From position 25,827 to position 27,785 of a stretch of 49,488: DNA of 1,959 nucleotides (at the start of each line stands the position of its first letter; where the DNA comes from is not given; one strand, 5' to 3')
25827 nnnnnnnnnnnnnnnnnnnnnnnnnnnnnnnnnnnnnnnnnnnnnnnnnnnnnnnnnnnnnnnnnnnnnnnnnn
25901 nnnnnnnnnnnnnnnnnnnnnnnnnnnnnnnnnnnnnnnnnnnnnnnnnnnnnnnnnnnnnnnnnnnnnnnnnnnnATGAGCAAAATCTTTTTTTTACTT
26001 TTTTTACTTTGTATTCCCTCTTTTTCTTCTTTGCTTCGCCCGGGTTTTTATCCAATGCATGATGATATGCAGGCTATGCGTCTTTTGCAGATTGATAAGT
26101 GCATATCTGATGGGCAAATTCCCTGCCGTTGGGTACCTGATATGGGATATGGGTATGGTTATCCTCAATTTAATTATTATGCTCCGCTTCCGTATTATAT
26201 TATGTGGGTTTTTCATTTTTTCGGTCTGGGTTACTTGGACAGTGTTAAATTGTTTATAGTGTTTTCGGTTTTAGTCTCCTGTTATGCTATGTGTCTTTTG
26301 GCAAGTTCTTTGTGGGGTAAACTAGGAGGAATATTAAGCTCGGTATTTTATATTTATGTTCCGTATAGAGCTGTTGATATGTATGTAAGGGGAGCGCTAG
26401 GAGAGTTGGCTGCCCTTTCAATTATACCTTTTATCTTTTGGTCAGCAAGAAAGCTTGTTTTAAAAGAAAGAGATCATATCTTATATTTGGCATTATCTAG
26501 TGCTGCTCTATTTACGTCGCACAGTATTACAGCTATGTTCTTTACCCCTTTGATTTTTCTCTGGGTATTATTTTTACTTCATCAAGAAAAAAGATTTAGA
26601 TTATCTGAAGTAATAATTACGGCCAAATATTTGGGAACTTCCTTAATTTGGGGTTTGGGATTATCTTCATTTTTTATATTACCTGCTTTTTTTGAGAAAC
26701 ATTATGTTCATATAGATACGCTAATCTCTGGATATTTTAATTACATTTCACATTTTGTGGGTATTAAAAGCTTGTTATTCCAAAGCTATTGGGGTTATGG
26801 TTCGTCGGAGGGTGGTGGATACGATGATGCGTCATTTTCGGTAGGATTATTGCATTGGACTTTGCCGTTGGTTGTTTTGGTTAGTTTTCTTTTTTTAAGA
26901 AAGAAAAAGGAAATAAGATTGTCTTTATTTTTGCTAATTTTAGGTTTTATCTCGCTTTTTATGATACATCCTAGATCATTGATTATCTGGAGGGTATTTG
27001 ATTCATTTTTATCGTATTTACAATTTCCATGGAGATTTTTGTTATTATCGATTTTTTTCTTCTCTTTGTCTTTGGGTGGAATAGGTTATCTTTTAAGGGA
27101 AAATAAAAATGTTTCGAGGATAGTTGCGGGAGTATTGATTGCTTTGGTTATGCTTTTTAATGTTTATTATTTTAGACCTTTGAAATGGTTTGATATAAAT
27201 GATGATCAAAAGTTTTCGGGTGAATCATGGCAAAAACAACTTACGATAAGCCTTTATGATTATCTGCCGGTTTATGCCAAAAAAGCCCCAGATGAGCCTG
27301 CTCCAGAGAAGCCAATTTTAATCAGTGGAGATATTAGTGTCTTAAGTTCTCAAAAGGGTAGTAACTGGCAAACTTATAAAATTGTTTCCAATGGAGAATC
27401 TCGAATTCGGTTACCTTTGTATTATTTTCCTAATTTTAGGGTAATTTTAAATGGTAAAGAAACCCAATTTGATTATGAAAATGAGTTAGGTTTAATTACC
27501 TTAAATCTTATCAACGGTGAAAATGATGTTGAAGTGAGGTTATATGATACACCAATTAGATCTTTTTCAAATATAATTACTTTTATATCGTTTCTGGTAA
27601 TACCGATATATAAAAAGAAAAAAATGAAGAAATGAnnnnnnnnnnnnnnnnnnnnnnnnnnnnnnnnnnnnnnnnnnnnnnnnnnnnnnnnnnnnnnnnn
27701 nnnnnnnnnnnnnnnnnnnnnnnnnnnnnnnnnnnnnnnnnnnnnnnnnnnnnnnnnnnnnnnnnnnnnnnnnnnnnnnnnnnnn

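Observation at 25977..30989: Triple tandem array of uncharacterised PTPS_related-type membrane proteins behind a Dpm1-like GT2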

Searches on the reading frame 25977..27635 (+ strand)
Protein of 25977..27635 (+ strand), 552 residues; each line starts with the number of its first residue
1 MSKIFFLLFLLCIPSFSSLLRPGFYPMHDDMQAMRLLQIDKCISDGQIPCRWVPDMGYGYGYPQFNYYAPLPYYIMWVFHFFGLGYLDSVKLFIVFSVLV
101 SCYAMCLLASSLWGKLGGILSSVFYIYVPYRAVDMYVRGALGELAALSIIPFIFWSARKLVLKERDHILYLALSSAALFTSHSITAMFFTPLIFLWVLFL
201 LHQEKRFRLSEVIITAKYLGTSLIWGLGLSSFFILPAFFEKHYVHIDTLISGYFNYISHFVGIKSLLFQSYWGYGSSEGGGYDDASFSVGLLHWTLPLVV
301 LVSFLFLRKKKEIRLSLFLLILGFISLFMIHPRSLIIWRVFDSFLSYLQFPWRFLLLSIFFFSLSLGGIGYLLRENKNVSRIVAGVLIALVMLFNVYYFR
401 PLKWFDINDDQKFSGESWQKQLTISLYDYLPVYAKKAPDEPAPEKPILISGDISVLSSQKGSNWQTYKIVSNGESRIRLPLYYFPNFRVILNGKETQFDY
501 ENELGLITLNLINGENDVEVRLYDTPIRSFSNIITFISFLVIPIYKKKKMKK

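Call 3: search_protein_families(library=pfam, proteins=[window:25977-27635:+], max_evalue=0.01)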
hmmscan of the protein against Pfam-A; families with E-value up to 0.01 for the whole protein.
window:25977-27635:+ (552 aa): 1 family
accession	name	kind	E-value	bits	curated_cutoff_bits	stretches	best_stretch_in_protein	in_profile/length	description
PF10131.15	PTPS_related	-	7.2e-06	25.2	26.4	1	65-390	1-297/621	6-pyruvoyl-tetrahydropterin synthase related domain; membrane protein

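Call 4: search_protein_families(library=ncbifam, proteins=[window:25977-27635:+], max_evalue=0.01)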
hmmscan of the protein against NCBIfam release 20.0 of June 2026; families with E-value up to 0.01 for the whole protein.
window:25977-27635:+ (552 aa): 0 families

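Call 11: find_homologous_proteins(query=window:25977-27632:+, max_evalue=0.00001)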
Query window:25977-27632:+ (552 aa): 3671 proteins with E <= 0.00001 among 8000 candidates; the best 120 are listed.
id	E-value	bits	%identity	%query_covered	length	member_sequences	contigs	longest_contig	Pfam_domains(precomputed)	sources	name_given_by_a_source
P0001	0.0e+0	1241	100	100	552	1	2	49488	PF10131.16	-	-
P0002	9.7e-196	670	54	97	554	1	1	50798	-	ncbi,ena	-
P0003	2.7e-192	659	54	99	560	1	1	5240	PF10131.16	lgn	-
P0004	9.9e-191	653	52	99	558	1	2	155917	PF13231.13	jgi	jgi:hypothetical protein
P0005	1.0e-190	653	53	98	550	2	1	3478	PF10131.16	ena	-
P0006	1.6e-190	653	51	98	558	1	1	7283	-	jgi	-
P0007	2.5e-190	652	51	99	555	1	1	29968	-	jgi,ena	-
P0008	3.2e-190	652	53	97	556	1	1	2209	-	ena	-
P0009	1.1e-189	650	51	99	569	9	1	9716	PF10131.16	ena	-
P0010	1.3e-189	650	53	99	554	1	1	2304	-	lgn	-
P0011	2.3e-189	649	52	99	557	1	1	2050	-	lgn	-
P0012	1.3e-188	646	51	98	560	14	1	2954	-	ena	-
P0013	3.6e-188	645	52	97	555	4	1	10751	-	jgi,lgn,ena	-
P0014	8.5e-188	644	51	99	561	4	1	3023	-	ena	-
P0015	3.8e-187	642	53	95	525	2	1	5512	-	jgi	-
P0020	7.9e-186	637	50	98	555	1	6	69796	PF10131.16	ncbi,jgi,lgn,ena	-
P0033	1.9e-182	626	51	99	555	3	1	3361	PF10131.16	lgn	-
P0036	6.2e-182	624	51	99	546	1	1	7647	PF10131.16,PF13231.13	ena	-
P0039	8.1e-182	624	51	99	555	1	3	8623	PF10131.16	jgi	jgi:hypothetical protein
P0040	1.5e-181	623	52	96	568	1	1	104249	PF10131.16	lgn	-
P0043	3.4e-181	622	51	99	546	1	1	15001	PF10131.16,PF13231.13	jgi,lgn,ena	-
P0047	1.3e-180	620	52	98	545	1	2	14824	PF10131.16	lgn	-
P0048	2.1e-180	619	51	99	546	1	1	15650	PF10131.16,PF13231.13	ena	-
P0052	7.3e-180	618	51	99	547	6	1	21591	PF10131.16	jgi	-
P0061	2.4e-177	609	49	97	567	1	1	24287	PF10131.16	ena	-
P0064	2.0e-176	606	49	96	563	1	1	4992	PF10131.16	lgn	-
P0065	2.4e-176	606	50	99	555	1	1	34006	PF10131.16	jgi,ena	-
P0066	4.7e-176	605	48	98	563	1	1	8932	PF10131.16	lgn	-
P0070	2.2e-175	603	50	99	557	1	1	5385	PF10131.16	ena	-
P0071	2.2e-175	603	49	97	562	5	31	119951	PF10131.16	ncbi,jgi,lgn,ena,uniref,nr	ncbi:hypothetical protein A2865_03330 [Candidatus Woesebacteria bacterium RIFCSPHIGHO2_01_FULL_39_17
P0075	4.3e-174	598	50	97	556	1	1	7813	PF10131.16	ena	-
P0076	9.5e-174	597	48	98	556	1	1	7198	PF10131.16,PF09586.17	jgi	jgi:uncharacterized membrane protein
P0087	5.7e-170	585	50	98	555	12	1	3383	PF10131.16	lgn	-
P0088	6.1e-170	585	48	99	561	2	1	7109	PF10131.16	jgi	-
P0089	9.8e-170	584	50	98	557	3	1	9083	PF10131.16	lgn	-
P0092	4.0e-169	582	50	98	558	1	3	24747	PF10131.16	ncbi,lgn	-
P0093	5.5e-169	582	49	97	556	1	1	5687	PF10131.16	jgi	jgi:hypothetical protein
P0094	6.6e-169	581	50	97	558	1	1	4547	PF10131.16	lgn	-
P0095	1.1e-168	581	48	97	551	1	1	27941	PF10131.16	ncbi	-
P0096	1.8e-168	580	49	99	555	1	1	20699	PF10131.16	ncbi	-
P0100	1.2e-167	577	47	98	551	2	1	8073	PF10131.16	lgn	-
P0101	6.2e-167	575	50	94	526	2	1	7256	PF10131.16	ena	-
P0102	8.6e-167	574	49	99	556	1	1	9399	PF10131.16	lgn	-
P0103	8.7e-167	574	50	93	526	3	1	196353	PF09586.17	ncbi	-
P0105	3.4e-166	572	48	98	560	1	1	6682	PF10131.16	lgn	-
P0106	4.6e-166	572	47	95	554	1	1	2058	PF10131.16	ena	-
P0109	4.0e-165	569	48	97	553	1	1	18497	PF10131.16,PF09586.17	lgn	-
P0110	4.2e-165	569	48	99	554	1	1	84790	PF10131.16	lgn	-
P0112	9.9e-165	568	47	98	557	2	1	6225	PF10131.16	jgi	jgi:hypothetical protein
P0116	1.8e-164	567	48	99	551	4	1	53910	PF10131.16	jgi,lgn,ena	-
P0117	2.9e-164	566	48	97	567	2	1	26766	PF10131.16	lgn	-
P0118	4.2e-164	565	49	97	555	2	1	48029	PF10131.16,PF13231.13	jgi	-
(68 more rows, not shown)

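Call 16: find_related_loci(query=A2, collection=genome_contigs, flank=10000)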
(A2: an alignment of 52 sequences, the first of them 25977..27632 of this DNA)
Query A2 (552 aa) in genome_contigs; peptide patterns used: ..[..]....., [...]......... (x = any residue, [..] = any of these).
399 stretches matched a pattern; 343 encode a relative of the query (tblastn E <= 1e-3); the best 80 are kept; 80 distinct loci.
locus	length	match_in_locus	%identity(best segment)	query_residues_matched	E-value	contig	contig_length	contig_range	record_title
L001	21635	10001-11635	52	7-551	0e+0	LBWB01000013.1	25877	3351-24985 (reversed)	MAG: Candidatus Woesebacteria bacterium GW2011_GWB1_39_12 UT24_C0013, whole genome shotgun sequence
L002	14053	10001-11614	51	7-545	0e+0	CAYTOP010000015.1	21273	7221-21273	MAG TPA_asm: uncultured Gammaproteobacteria bacterium isolate SRP050083_co1_427 genome assembly, contig: NODE_952_length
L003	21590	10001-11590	52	14-552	0e+0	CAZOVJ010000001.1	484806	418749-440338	MAG TPA_asm: uncultured Gammaproteobacteria bacterium isolate SRP068000_co4_46 genome assembly, contig: NODE_3_length_48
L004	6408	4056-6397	51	7-549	0e+0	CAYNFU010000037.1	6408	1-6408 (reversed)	MAG TPA_asm: uncultured Gammaproteobacteria bacterium isolate SRP050083_co2_220 genome assembly, contig: NODE_10943_leng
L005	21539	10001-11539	51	21-538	2e-173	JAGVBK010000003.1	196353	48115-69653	MAG: Candidatus Shapirobacteria bacterium isolate DeMMO6_54 c_000000029669, whole genome shotgun sequence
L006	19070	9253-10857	50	11-549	5e-170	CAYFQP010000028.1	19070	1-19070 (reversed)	MAG TPA_asm: uncultured Gammaproteobacteria bacterium isolate ERP108616_co1_137 genome assembly, contig: k119_1538513, w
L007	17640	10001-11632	49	5-549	2e-168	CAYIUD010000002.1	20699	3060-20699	MAG TPA_asm: uncultured Pseudomonadales bacterium isolate ERP119705_co5_501 genome assembly, contig: NODE_3138_length_20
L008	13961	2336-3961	47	15-552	5e-168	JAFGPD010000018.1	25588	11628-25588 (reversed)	MAG: Candidatus Woesebacteria bacterium isolate Zod_Metabat.670 k87_2952426, whole genome shotgun sequence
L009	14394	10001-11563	48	16-540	4e-166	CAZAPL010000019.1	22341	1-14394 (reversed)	MAG TPA_asm: uncultured Gammaproteobacteria bacterium isolate SRP231805_co4_153 genome assembly, contig: k141_150618, wh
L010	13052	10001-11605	47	2-542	7e-166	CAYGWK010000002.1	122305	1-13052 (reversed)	MAG TPA_asm: uncultured Gammaproteobacteria bacterium isolate ERP119294_co3_383 genome assembly, contig: NODE_21_length_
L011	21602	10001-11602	51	12-545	1e-164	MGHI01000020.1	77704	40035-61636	MAG: Candidatus Woesebacteria bacterium RIFCSPLOWO2_01_FULL_39_61 rifcsplowo2_01_scaffold_229, whole genome shotgun sequ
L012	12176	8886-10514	48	6-551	1e-161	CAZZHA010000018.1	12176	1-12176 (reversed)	MAG TPA_asm: uncultured Gammaproteobacteria bacterium isolate binchicken_co364_299 genome assembly, contig: NODE_7377_le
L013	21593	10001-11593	49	5-543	7e-168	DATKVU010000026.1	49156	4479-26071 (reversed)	MAG TPA_asm: Clostridia bacterium isolate SMAG_U14141 k141_1931716, whole genome shotgun sequence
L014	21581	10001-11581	47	13-549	7e-157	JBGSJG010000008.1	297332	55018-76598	MAG: Patescibacteria group bacterium isolate JTS-AC151 k141_2430206, whole genome shotgun sequence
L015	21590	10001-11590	48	3-538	8e-157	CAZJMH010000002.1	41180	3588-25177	MAG TPA_asm: uncultured Gammaproteobacteria bacterium isolate SRP319275_co2_175 genome assembly, contig: NODE_491_length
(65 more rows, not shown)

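Call 20: predict_structure(alignment_id=A2)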
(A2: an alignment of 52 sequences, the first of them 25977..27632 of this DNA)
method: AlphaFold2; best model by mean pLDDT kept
length: 552 residues; sequences in the alignment: 52
mean_pLDDT: 93.4   pTM: 0.92
mean pLDDT of the five models: 93.4, 92.5, 92.1, 91.3, 91.0
residues with pLDDT >= 90: 464; 70-90: 74; 50-70: 10; < 50: 4
segments of 3 or more residues with pLDDT < 50: none
pLDDT, mean of each block of 10 residues (from residue 1): 95 97 90 95 94 93 89 98 98 98 98 98 97 92 96 98 95 97 91 97 93 95 98 95 86 84 87 54 73 96 98 98 97 94 88 95 98 92 96 92 92 92 87 93 95 96 96 97 96 97 97 97 96 97 92 86
secondary structure, 60 per line:
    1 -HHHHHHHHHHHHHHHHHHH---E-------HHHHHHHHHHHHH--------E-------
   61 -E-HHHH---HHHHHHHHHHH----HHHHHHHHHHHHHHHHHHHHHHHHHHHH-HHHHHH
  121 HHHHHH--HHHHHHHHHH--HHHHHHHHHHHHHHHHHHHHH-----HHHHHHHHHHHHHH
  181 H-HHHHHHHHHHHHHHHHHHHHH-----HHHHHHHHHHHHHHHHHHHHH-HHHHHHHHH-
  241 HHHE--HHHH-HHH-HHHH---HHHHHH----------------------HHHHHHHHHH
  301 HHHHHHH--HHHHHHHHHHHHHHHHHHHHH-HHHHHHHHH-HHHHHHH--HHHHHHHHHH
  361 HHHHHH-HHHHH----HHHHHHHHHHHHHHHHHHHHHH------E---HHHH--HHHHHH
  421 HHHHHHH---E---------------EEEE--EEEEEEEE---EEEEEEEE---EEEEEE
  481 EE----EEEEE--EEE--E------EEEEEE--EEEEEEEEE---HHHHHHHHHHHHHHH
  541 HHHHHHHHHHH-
elements in order: H2-20 H32-44 H64-67 H71-81 H86-113 H115-126 H129-138 H141-161 H167-181 H183-203 H209-229 H231-239 H247-250 H256-259 H263-268 H291-307 H310-330 H332-340 H342-348 H351-366 H368-372 H377-398 H409-412 H415-427 E447-450 E453-460 E464-471 E475-482 E487-491 E494-496 E506-511 E514-522 H526-551

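Call 23: fold_search(model_id=the predicted structure, library=pdb)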
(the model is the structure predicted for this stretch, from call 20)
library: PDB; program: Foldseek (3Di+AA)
matches with E <= 10: 385; with E <= 0.001: 10
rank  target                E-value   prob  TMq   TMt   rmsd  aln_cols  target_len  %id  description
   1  3wak                  1.5e-04  1.00  0.40  0.28  12.0       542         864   12  Crystal structure of the Archaeoglobus fulgidus oligosaccharyltransferase (O29867_ARCFU) in the apo form (released 2013-10-30)
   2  8if8_C                1.8e-04  1.00  0.41  0.38  12.3       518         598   11  Arabinosyltransferase AftA (released 2023-05-31)
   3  8age_A                2.0e-04  1.00  0.46  0.40  10.0       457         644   15  Structure of yeast oligosaccharylransferase complex with acceptor peptide bound (released 2022-12-07)
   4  5gmy_A                2.0e-04  1.00  0.42  0.30  11.9       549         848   11  Crystal structure of the Archaeoglobus fulgidus oligosaccharyltransferase (O29867_ARCFU) tethered with an acceptor pep (released 2017-02-01)
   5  7oci_F                2.3e-04  1.00  0.47  0.42  11.2       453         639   14  Cryo-EM structure of yeast Ost6p containing oligosaccharyltransferase complex (released 2022-02-16)
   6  8pn9_A                4.5e-04  1.00  0.40  0.35  14.3       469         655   14  Structure of human oligosaccharyltransferase OST-A complex bound to NGI-1 (released 2024-05-08)
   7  3waj                  5.8e-04  1.00  0.38  0.28  13.7       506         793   13  Crystal structure of the Archaeoglobus fulgidus oligosaccharyltransferase (O29867_ARCFU) complex with Zn and sulfate (released 2013-10-30)
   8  6s7t_A                6.6e-04  1.00  0.45  0.36  11.4       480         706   14  Cryo-EM structure of human oligosaccharyltransferase complex OST-B (released 2019-12-18)
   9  8if8_B                6.6e-04  1.00  0.45  0.41  11.2       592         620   11  Arabinosyltransferase AftA (released 2023-05-31)
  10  7e9s_A                7.2e-04  1.00  0.39  0.27  11.0       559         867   10  Archaeal oligosaccharyltransferase AglB from Archaeoglobus fulgidus in complex with an inhibitory peptide and a dolich (released 2021-09-08)
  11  6c26_A                1.1e-03  1.00  0.47  0.41  11.7       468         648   15  The Cryo-EM structure of a eukaryotic oligosaccharyl transferase complex (released 2018-01-31)
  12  6ezn_F                1.1e-03  1.00  0.46  0.40  13.0       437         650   14  Cryo-EM structure of the yeast oligosaccharyltransferase (OST) complex (released 2018-01-17)
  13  8agb_A                1.1e-03  1.00  0.44  0.39  12.9       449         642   14  Structure of yeast oligosaccharylransferase complex with lipid-linked oligosaccharide bound (released 2022-12-07)
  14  5f15                  1.3e-03  1.00  0.38  0.38   8.3       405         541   11  Crystal Structure of ArnT from Cupriavidus metallidurans bound to Undecaprenyl phosphate (released 2016-02-17)
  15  6w98_A                1.7e-03  1.00  0.46  0.22   6.5       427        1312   11  Single-Particle Cryo-EM Structure of Arabinofuranosyltransferase AftD from Mycobacteria (released 2020-05-13)
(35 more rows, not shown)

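Call 43: search_solved_structures(query=A2, max_evalue=1)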
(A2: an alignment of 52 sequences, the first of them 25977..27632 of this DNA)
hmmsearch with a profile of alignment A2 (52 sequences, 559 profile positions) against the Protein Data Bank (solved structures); distinct sequences matched with E-value up to 1: 0.

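Call 61: search_protein_representatives(alignment_id=A2)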
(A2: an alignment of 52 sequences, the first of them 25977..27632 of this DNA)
Query: 52 sequences, 559 profile positions. Proteins with E-value up to 0.001 (for the whole library): 18896; up to 1e-10: 13928; up to 1e-30: 6408. The best 150 are listed.
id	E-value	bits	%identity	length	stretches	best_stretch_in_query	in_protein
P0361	4.4e-273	923.4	-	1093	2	7-556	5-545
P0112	6.0e-239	810.8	-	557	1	8-557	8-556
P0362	2.1e-230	782.6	-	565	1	6-551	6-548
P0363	7.0e-224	761.0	-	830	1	4-557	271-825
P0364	5.4e-218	741.6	-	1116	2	12-553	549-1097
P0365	1.4e-216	736.9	-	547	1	8-556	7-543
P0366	2.4e-208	709.8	-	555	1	3-552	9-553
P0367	1.4e-201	687.4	-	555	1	9-553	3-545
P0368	3.4e-198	676.2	-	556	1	9-556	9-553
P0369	2.2e-195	667.0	-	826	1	9-551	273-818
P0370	1.2e-193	661.3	-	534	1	34-555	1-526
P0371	8.0e-190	648.6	-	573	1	3-555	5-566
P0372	6.0e-189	645.7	-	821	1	8-554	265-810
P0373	5.5e-188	642.5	-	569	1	8-557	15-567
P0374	1.0e-187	641.6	-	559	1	7-557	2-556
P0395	1.4e-164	565.2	-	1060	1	10-554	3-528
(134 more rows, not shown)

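Call 64: search_protein_families(library=pfam, alignment_id=A2, max_evalue=0.001)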
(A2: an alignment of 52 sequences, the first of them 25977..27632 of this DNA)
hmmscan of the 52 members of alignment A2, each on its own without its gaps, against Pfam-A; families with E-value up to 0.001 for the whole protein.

A. member 1, window:25977-27632:+ (552 aa): 1 family
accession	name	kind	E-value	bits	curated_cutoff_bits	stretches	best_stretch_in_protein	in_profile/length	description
PF10131.15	PTPS_related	-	7.2e-06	25.2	26.4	1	65-390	1-297/621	6-pyruvoyl-tetrahydropterin synthase related domain; membrane protein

B. families by the number of members that match (of 52 scanned): 3 families
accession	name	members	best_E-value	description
PF10131.15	PTPS_related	33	3.2e-16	6-pyruvoyl-tetrahydropterin synthase related domain; membrane protein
PF13231.12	PMT_2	6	1.5e-06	Dolichyl-phosphate-mannose-protein mannosyltransferase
PF09586.16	YfhO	3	6.9e-10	Bacterial membrane protein YfhO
